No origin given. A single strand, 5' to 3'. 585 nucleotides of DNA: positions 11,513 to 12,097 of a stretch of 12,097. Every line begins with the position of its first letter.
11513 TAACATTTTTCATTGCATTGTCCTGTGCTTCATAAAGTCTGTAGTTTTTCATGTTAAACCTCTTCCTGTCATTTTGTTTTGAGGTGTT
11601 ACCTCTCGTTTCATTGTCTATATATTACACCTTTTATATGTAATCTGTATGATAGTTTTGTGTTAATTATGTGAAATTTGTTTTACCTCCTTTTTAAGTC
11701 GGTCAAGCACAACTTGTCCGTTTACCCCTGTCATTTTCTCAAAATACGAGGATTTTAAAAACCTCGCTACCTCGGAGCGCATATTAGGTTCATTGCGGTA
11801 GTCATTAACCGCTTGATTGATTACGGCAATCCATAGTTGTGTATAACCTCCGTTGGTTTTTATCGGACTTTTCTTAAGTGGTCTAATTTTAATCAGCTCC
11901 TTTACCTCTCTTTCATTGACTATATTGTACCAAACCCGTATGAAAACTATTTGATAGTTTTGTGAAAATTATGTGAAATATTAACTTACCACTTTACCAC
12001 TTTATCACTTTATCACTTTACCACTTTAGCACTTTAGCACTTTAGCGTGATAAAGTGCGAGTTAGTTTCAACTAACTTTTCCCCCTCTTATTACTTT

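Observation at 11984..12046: Subtelomeric 8-bp tandem array, asymmetric between the ends, with a unit that echoes the terminal sequence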

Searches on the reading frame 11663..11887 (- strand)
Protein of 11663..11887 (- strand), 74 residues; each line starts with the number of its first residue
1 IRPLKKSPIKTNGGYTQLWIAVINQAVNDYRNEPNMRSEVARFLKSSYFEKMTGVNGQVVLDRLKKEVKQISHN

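Call 19: search_protein_families(library=pfam, proteins=[window:11663-11887:-], max_evalue=1)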
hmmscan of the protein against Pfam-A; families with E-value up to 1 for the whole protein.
window:11663-11887:- (74 aa): 0 families

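Call 20: search_protein_families(library=phrogs, proteins=[window:11663-11887:-], max_evalue=1)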
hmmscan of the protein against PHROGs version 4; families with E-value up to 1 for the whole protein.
window:11663-11887:- (74 aa): 2 families
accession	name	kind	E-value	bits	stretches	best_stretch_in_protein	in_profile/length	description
phrog_7024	-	unknown function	1.6e-13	51.6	1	14-70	4-73/74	-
phrog_22645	-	unknown function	0.046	14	1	21-68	99-146/275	-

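Call 44: search_solved_structures(query=window:11666-11887:-, max_evalue=10)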
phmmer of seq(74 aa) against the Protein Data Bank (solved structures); distinct sequences matched with E-value up to 10: 0.

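Call 46: find_homologous_proteins(query=window:11666-11887:-, max_evalue=0.001)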
Query seq(74 aa) (74 aa): 167 proteins with E <= 0.001 among 168 candidates; the best 120 are listed.
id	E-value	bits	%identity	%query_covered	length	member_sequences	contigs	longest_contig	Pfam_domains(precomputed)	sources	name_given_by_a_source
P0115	3.0e-33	130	93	91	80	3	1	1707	-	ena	-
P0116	5.0e-33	130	91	93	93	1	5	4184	-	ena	-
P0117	9.9e-33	129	93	91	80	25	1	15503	-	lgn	-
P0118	1.1e-32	129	87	93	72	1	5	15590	-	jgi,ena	jgi:hypothetical protein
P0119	1.1e-32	129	89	89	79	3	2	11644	-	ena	-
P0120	5.9e-32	126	81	100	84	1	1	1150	-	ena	-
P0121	6.0e-32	126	88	91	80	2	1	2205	-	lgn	-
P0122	8.0e-32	126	86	93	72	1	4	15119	-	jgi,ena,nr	jgi:hypothetical protein|nr:MAG TPA: hypothetical protein [Caudoviricetes sp.]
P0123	8.4e-32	126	86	93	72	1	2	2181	-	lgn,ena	-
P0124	8.5e-32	126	84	93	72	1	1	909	-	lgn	-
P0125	1.1e-31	125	87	92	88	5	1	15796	-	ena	-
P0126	1.2e-31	125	88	93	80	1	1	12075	-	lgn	-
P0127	1.2e-31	125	88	91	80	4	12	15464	-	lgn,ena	-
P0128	1.4e-31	125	84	93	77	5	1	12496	-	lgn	-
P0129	3.5e-31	124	80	100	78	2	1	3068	-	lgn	-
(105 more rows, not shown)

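Call 47: search_dna_similar(query=window:11666-11887:-, collection=phages, mode=protein, max_evalue=0.001, max_rows=30)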
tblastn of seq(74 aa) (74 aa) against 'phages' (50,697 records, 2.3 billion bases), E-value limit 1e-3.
Records with a match: 4; places in all: 4; records where one place covers at least 80% of the query: 0.
Best place of each record, by identity: <60% 4.
By first word of the organism name: Thermoanaerobacterium 2; Erysipelothrix 1; Ruminococcus 1.
By host as written in the record: Thermoanaerobacterium saccharolyticum JW/SL-YS485 2; Erysipelothrix rhusiopathiae ZJ 1; Ruminococcus bicirculans (ex Liu et al. 2021) 1.
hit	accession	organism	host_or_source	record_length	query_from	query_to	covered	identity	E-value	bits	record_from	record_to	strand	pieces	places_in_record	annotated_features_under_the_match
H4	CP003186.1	Thermoanaerobacterium phage THSA-485A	Thermoanaerobacterium saccharolyticum ...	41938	12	66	74%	37.3%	7e-4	41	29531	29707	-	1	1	hypothetical protein | VRR-NUC domain-containing protein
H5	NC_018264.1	Thermoanaerobacterium phage THSA-485A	Thermoanaerobacterium saccharolyticum ...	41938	12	66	74%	37.3%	7e-4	41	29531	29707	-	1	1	hypothetical protein | endonuclease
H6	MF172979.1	Erysipelothrix phage phi1605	Erysipelothrix rhusiopathiae ZJ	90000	15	70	76%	33.3%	2e-4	43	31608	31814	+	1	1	hypothetical protein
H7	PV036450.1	Ruminococcus phage NatCom_38182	Ruminococcus bicirculans (ex Liu et al. ...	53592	12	67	76%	33.3%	5e-4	42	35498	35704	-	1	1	hypothetical protein (x2)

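Call 48: find_encoding_contigs(protein=P0118, flank=10000, max_places=4)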
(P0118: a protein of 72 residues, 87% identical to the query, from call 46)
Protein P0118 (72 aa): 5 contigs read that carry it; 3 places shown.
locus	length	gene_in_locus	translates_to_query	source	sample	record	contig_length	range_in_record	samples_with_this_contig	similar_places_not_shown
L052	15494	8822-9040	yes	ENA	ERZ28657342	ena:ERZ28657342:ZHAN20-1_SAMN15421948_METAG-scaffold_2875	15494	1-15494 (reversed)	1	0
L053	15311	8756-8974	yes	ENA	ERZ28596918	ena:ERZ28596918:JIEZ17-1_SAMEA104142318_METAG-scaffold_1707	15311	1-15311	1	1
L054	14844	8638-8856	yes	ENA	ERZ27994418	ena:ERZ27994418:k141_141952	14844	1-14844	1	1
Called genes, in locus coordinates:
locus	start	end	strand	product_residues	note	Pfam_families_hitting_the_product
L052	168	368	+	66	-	-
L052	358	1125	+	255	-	PF01510:Amidase_2, PF05036:SPOR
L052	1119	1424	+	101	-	-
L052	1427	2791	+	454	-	PF25622:Phi29_MCP, PF02368:Big_2 (weak)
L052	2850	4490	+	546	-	PF16838:Caud_tail_N, PF20934:phi29_gp9_C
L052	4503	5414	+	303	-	PF05352:Phage_connector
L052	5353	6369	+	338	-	-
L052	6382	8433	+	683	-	-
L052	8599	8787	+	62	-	-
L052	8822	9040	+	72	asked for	-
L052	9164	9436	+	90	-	-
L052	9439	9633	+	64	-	-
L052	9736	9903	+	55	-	-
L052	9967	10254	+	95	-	-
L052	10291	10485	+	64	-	-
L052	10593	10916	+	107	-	PF17427:Phi29_Phage_SSB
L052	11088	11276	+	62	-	-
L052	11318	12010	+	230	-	-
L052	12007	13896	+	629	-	PF03175:DNA_pol_B_2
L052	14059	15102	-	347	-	PF05894:Podovirus_Gp16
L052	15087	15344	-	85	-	-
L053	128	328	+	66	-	-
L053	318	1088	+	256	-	PF01510:Amidase_2, PF05036:SPOR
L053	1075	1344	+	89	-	-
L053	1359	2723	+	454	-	PF25622:Phi29_MCP, PF02368:Big_2 (weak)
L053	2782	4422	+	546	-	PF16838:Caud_tail_N, PF20934:phi29_gp9_C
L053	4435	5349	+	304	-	PF05352:Phage_connector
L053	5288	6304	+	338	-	-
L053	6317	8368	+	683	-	-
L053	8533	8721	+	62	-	-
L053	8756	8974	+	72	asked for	-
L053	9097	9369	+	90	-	-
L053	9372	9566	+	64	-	-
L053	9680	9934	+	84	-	-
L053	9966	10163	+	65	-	-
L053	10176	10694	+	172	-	PF17427:Phi29_Phage_SSB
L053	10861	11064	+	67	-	-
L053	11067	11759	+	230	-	-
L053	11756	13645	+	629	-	PF03175:DNA_pol_B_2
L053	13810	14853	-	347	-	PF05894:Podovirus_Gp16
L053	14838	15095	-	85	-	-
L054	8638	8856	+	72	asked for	-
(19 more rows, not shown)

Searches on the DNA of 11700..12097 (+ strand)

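Call 8: search_dna_similar(query=window:11700-12097:+, collection=phages, mode=distant, max_evalue=1, max_rows=30)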
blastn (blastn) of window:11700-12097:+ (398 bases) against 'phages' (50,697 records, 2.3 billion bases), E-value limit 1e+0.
Records with a match: 3; places in all: 3; records where one place covers at least 80% of the query: 0.
Best place of each record, by identity: >=99% 1; 90-95% 1; 80-90% 1.
By first word of the organism name: Bacillus 1; Bacteriophage 1; Acetoanaerobium 1.
By host as written in the record: Bacillus subtilis KACC 17797 1; - 1; Acetoanaerobium noterae DSL2 1.
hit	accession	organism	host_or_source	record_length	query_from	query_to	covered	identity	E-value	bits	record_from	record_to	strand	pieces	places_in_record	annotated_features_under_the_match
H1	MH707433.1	Bacillus phage BSP18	Bacillus subtilis KACC 17797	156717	193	244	13%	80.8%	1e-1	43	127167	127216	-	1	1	none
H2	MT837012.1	Bacteriophage sp.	human fecal samples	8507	205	235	8%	93.5%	3e-3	48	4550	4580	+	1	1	record has no annotation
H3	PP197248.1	Acetoanaerobium phage ANDSL2_ph1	Acetoanaerobium noterae DSL2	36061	266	288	6%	100.0%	1e-1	43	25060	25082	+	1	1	hypothetical protein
